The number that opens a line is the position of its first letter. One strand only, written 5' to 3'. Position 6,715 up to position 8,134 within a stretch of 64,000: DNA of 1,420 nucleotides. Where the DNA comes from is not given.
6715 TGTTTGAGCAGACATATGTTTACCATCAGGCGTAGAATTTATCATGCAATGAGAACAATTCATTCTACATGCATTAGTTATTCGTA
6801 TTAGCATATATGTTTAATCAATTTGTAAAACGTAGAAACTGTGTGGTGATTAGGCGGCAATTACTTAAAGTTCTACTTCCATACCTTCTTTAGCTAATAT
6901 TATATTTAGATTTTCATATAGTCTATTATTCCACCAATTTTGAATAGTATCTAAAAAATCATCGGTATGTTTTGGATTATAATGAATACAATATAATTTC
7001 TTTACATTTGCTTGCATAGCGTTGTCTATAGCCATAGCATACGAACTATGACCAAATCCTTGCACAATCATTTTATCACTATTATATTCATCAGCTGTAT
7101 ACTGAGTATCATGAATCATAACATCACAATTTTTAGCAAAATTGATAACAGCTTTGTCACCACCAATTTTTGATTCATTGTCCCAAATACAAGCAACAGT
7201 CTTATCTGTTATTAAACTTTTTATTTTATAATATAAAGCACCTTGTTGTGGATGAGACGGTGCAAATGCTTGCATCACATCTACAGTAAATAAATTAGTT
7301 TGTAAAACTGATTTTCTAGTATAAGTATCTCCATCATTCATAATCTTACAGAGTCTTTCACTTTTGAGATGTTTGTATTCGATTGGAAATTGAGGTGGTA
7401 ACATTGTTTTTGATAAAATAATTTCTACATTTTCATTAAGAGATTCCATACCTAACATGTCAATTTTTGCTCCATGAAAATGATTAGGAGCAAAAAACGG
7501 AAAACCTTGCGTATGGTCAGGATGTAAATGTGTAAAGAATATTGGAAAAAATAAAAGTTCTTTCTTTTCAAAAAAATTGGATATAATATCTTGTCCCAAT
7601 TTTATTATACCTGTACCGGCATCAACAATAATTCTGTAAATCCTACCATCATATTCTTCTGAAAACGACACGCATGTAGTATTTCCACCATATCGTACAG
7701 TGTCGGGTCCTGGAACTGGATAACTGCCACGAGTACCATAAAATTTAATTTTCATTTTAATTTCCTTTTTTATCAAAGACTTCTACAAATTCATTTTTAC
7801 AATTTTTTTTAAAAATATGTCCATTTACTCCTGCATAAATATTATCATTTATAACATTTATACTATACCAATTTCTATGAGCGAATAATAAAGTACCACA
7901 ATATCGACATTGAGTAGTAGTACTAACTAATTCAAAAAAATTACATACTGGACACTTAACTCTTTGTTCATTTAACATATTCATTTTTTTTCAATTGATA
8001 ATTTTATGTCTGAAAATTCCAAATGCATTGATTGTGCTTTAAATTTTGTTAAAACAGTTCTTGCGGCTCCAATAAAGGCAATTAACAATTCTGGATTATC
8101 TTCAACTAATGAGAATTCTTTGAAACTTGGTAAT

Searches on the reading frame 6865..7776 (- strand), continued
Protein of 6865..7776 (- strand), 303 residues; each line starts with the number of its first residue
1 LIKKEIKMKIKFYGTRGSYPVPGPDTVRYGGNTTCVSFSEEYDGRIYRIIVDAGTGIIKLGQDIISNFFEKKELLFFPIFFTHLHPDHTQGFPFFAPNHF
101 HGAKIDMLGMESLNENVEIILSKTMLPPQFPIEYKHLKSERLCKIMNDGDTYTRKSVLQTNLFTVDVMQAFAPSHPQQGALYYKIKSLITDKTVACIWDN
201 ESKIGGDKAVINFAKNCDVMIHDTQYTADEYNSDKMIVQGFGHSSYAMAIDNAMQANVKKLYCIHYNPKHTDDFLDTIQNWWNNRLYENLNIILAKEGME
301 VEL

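Call 58: search_protein_families(library=ncbifam, proteins=[L216:6001-6816:+, L185:3361-4176:+, L179:6001-6828:+, L212:6001-6759:+, L168:6001-6879:+, L229:6001-6849:+], max_evalue=0.001)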
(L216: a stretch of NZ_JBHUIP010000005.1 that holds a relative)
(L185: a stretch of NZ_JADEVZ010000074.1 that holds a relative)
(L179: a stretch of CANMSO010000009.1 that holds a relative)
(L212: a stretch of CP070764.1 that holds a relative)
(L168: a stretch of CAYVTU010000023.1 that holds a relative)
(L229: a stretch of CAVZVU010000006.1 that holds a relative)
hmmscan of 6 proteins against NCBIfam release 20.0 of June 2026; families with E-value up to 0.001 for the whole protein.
L216:6001-6816:+ (272 aa): 9 families
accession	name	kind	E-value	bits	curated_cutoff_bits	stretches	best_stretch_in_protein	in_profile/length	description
TIGR02651.1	RNase_Z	equivalog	1.2e-19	70.5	292.95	2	167-271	203-301/302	ribonuclease Z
NF000801.0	PRK00055.1-3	equivalog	6.7e-19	68.1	252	2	168-271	207-302/307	ribonuclease Z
NF041851.1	cyc_nuc_deg_phdiest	equivalog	3.5e-12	46.3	400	1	2-254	2-238/253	cyclic nucleotide-degrading phosphodiesterase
NF002558.0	PRK02126.1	subfamily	1.3e-10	40.8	315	1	164-261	241-335/345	ribonuclease Z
TIGR03307.1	PhnP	equivalog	2e-07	30.7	272.25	1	25-239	36-222/249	phosphonate metabolism protein PhnP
NF000805.0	PRK00055.2-3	equivalog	4.6e-07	29.4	416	1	184-265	214-293/307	ribonuclease Z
NF000800.0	PRK00055.1-1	equivalog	1.9e-06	27.1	398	0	184-270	218-303/305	ribonuclease Z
NF000804.0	PRK00055.2-1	equivalog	0.0002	20.6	402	1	183-271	213-298/306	ribonuclease Z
TIGR02649.1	true_RNase_BN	exception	0.0006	18.9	563.7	0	185-258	218-290/304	ribonuclease BN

L185:3361-4176:+ (272 aa): 13 families
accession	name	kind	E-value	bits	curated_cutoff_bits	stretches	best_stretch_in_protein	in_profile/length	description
TIGR02651.1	RNase_Z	equivalog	2.5e-25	89.1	292.95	2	164-270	203-300/302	ribonuclease Z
NF000801.0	PRK00055.1-3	equivalog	2.1e-23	82.9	252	2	163-270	205-301/307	ribonuclease Z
NF041851.1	cyc_nuc_deg_phdiest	equivalog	2.3e-14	53.4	400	1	32-263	28-243/253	cyclic nucleotide-degrading phosphodiesterase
NF002558.0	PRK02126.1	subfamily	2.2e-12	46.6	315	2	27-91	21-82/345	ribonuclease Z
NF000805.0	PRK00055.2-3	equivalog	1.2e-09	37.8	416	1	179-267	212-294/307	ribonuclease Z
NF000800.0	PRK00055.1-1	equivalog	9.1e-09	34.7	398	1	181-270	218-303/305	ribonuclease Z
TIGR03307.1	PhnP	equivalog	1.5e-08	34.3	272.25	1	23-238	36-221/249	phosphonate metabolism protein PhnP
NF041257.1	GntH_guanitoxin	equivalog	4.6e-08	32.3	333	0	21-86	28-96/374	guanitoxin biosynthesis MBL fold metallo-hydrolase GntH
NF000804.0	PRK00055.2-1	equivalog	4.2e-06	26.1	402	1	181-266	214-293/306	ribonuclease Z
NF000806.0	PRK00055.2-4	equivalog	2.1e-05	23.9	363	1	129-262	133-265/280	ribonuclease Z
NF038231.1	MBL_Geo_Pelo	equivalog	2.7e-05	23.9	360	1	28-201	38-196/250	GPMC system MBL fold metallohydrolase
NF002553.0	PRK02113.1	equivalog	9.9e-05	21.9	386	1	33-208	44-203/252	MBL fold metallo-hydrolase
TIGR02649.1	true_RNase_BN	exception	0.00028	20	563.7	0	180-271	216-303/304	ribonuclease BN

L179:6001-6828:+ (276 aa): 10 families
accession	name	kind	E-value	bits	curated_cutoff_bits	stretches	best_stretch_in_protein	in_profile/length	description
TIGR02651.1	RNase_Z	equivalog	2.1e-25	89.4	292.95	2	170-276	200-302/302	ribonuclease Z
NF000801.0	PRK00055.1-3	equivalog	8e-22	77.7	252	2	170-276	203-303/307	ribonuclease Z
NF041851.1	cyc_nuc_deg_phdiest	equivalog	3.8e-16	59.2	400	1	35-254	26-234/253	cyclic nucleotide-degrading phosphodiesterase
NF000800.0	PRK00055.1-1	equivalog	1.1e-15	57.5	398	2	189-274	218-303/305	ribonuclease Z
TIGR02649.1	true_RNase_BN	exception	4.2e-12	45.7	563.7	2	38-172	31-154/304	ribonuclease BN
NF002558.0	PRK02126.1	subfamily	9.3e-11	41.3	315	1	169-264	240-334/345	ribonuclease Z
TIGR03307.1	PhnP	equivalog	2.9e-10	39.9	272.25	1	53-252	54-230/249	phosphonate metabolism protein PhnP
NF041257.1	GntH_guanitoxin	equivalog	5.2e-10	38.7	333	1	138-232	151-244/374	guanitoxin biosynthesis MBL fold metallo-hydrolase GntH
NF000805.0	PRK00055.2-3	equivalog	1.1e-08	34.7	416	1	171-262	200-285/307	ribonuclease Z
NF000804.0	PRK00055.2-1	equivalog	1.4e-08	34.2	402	1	188-270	213-293/306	ribonuclease Z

L212:6001-6759:+ (253 aa): 12 families
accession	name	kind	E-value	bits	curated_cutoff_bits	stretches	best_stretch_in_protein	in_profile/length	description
TIGR02651.1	RNase_Z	equivalog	1e-18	67.4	292.95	2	34-185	25-174/302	ribonuclease Z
NF000801.0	PRK00055.1-3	equivalog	4.5e-15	55.5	252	2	32-165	25-159/307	ribonuclease Z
NF002558.0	PRK02126.1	subfamily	2.3e-13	49.8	315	1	35-108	26-97/345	ribonuclease Z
TIGR03307.1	PhnP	equivalog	4.7e-13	49.1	272.25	1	26-171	36-163/249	phosphonate metabolism protein PhnP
NF000800.0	PRK00055.1-1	equivalog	1.7e-09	37.1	398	1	56-182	55-174/305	ribonuclease Z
NF041851.1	cyc_nuc_deg_phdiest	equivalog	2.1e-09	37.2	400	1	1-245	1-225/253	cyclic nucleotide-degrading phosphodiesterase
NF000805.0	PRK00055.2-3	equivalog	5.3e-08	32.5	416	1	61-180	57-171/307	ribonuclease Z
NF041257.1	GntH_guanitoxin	equivalog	2.4e-07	29.9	333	1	25-98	31-110/374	guanitoxin biosynthesis MBL fold metallo-hydrolase GntH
TIGR02649.1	true_RNase_BN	exception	9.6e-06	24.8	563.7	0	55-182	53-173/304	ribonuclease BN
NF002553.0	PRK02113.1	equivalog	0.00018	21.1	386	1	28-159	36-162/252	MBL fold metallo-hydrolase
NF038231.1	MBL_Geo_Pelo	equivalog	0.00037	20.2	360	1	26-159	33-162/250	GPMC system MBL fold metallohydrolase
TIGR04559.1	SoxH_rel_PQQ_2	hypoth_equivalog_domain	0.00083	18.8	280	0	26-80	29-88/283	quinoprotein relay system zinc metallohydrolase 2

L168:6001-6879:+ (293 aa): 7 families
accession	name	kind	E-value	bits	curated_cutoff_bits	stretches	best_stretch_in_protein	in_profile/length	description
TIGR02651.1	RNase_Z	equivalog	3.5e-14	52.6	292.95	1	198-275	214-286/302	ribonuclease Z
NF000801.0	PRK00055.1-3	equivalog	2.6e-13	49.7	252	2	199-273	218-289/307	ribonuclease Z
NF041851.1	cyc_nuc_deg_phdiest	equivalog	5.2e-06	26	400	1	42-274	32-239/253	cyclic nucleotide-degrading phosphodiesterase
NF041257.1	GntH_guanitoxin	equivalog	1.6e-05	24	333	1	27-237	32-239/374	guanitoxin biosynthesis MBL fold metallo-hydrolase GntH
NF002558.0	PRK02126.1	subfamily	6.7e-05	22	315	0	162-272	223-327/345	ribonuclease Z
NF000800.0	PRK00055.1-1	equivalog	7.7e-05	21.8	398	0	196-269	215-283/305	ribonuclease Z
NF000804.0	PRK00055.2-1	equivalog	0.00071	18.8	402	0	178-262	197-272/306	ribonuclease Z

L229:6001-6849:+ (283 aa): 12 families
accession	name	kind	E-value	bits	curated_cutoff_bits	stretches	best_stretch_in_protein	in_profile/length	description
TIGR02651.1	RNase_Z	equivalog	9.8e-18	64.2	292.95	2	168-251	199-277/302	ribonuclease Z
NF000801.0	PRK00055.1-3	equivalog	1.1e-17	64.1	252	2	168-249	202-278/307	ribonuclease Z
NF041851.1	cyc_nuc_deg_phdiest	equivalog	1.8e-13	50.5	400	1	2-243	2-222/253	cyclic nucleotide-degrading phosphodiesterase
NF000800.0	PRK00055.1-1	equivalog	1.9e-11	43.5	398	1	181-263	210-292/305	ribonuclease Z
NF002558.0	PRK02126.1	subfamily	6e-11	41.9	315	1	167-256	239-326/345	ribonuclease Z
TIGR02649.1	true_RNase_BN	exception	6.1e-10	38.6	563.7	1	179-264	207-292/304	ribonuclease BN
NF000806.0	PRK00055.2-4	equivalog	7.9e-10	38.4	363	1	1-247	2-246/280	ribonuclease Z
NF041257.1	GntH_guanitoxin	equivalog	3.9e-08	32.5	333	1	138-210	155-222/374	guanitoxin biosynthesis MBL fold metallo-hydrolase GntH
NF000805.0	PRK00055.2-3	equivalog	3.2e-07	29.9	416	1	191-253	216-278/307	ribonuclease Z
TIGR02650.1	RNase_Z_T_toga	equivalog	5.4e-05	22.5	507.05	1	194-246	198-248/277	ribonuclease Z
NF000804.0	PRK00055.2-1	equivalog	0.00024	20.3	402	1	186-250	211-275/306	ribonuclease Z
NF002553.0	PRK02113.1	equivalog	0.00028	20.4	386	1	30-241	38-222/252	MBL fold metallo-hydrolase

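Call 74: search_protein_families(library=padloc, proteins=[window:6865-7755:-], max_evalue=0.01)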
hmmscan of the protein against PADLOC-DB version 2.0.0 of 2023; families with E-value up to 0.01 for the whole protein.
window:6865-7755:- (296 aa): 0 families

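Call 83: search_dna_similar(query=window:6865-7755:-, collection=phages, mode=protein, max_evalue=0.00001, max_rows=25)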
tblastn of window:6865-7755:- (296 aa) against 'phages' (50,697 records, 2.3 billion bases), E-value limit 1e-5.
No match.

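Call 86: find_encoding_contigs(protein=P0125, flank=8000, max_places=1)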
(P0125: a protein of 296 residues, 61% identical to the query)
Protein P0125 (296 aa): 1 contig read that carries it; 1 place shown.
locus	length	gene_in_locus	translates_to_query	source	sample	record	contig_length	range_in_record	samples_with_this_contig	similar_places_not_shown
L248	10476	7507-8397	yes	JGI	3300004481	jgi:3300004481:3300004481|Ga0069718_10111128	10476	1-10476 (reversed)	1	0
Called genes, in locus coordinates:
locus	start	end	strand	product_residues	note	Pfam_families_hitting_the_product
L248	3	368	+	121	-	?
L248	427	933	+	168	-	-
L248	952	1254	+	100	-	PF02954:HTH_8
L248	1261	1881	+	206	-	-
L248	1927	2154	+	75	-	-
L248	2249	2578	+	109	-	-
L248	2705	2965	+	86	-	-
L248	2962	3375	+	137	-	-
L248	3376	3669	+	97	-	-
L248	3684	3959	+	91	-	-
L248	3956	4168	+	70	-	-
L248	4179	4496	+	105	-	-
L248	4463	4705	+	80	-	-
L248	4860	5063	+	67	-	-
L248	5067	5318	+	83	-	-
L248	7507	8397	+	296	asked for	PF12706:Lactamase_B_2 (weak)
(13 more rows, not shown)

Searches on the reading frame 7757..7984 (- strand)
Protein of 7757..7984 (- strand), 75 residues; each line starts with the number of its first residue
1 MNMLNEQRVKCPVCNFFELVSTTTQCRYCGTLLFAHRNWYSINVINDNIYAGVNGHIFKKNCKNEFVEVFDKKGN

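Call 3: search_protein_families(library=pfam, proteins=[window:7757-7984:-], max_evalue=0.1)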
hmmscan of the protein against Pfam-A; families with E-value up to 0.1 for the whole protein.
window:7757-7984:- (75 aa): 1 family
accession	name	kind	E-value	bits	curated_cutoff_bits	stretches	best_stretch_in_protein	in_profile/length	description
PF14768.12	RPA_interact_C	-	0.0054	17.7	25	1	11-65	2-54/80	Replication protein A interacting C-terminal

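Call 4: search_protein_families(library=phrogs, proteins=[window:7757-7984:-], max_evalue=0.01)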
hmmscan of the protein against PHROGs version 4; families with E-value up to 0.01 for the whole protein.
window:7757-7984:- (75 aa): 0 families

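Call 35: search_protein_families(library=ncbifam, proteins=[window:7757-7984:-], max_evalue=0.1)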
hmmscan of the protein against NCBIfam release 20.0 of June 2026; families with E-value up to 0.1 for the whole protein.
window:7757-7984:- (75 aa): 1 family
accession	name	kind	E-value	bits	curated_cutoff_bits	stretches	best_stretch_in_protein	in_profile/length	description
NF001629.0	PRK00415.1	equivalog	0.04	13.4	70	1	8-33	14-43/62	30S ribosomal protein S27e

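Call 74: search_protein_families(library=padloc, proteins=[window:7757-7984:-], max_evalue=0.01)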
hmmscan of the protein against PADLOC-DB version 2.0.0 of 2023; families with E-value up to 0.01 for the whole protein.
window:7757-7984:- (75 aa): 0 families

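Call 97: search_dna_similar(query=window:7757-7984:-, collection=phages, mode=protein, max_evalue=0.01, max_rows=10)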
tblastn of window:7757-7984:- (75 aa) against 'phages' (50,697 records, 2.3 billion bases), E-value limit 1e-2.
No match.
